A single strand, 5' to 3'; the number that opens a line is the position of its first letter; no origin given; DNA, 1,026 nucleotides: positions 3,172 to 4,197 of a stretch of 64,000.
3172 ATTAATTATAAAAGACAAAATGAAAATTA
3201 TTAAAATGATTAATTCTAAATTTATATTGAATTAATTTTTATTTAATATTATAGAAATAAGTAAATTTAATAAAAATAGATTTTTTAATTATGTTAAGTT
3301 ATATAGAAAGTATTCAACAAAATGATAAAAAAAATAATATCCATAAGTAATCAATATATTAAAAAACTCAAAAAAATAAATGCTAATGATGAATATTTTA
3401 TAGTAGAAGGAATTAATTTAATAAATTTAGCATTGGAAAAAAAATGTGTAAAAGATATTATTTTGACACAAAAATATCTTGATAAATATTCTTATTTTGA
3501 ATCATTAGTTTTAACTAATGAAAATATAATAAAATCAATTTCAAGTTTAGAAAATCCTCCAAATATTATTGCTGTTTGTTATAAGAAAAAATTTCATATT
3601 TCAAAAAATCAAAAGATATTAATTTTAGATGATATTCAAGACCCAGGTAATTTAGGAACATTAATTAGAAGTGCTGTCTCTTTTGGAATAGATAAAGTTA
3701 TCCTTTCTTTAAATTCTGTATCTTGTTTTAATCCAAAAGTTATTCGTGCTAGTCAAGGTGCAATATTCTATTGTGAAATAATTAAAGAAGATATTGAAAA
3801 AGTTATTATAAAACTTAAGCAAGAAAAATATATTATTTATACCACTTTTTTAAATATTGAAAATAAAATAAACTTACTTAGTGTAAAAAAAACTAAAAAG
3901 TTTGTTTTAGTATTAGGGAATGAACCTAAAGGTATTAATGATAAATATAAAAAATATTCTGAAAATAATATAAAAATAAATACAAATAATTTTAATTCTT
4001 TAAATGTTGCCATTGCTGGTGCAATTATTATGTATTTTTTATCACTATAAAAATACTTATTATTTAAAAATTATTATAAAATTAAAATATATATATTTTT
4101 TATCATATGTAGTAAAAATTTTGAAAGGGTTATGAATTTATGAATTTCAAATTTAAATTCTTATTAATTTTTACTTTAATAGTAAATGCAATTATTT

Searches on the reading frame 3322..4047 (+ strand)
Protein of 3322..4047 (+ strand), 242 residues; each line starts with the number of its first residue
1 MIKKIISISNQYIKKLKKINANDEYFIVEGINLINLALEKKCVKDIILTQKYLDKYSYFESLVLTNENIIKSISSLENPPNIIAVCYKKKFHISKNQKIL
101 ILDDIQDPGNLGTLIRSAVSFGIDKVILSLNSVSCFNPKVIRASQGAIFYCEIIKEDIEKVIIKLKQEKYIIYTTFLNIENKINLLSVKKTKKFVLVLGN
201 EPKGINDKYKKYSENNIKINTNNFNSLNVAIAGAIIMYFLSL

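Call 66: search_protein_families(library=pfam, proteins=[window:3322-4047:+], max_evalue=0.01)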
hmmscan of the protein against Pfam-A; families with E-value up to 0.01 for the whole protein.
seq(242 aa): 2 families
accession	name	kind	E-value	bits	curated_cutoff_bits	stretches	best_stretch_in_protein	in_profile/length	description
PF00588.24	SpoU_methylase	-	4.6e-33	114.8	29.7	1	99-238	3-142/142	SpoU rRNA Methylase family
PF22435.1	MRM3-like_sub_bind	-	5.1e-05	24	27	1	17-84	13-84/84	MRM3-like substrate binding domain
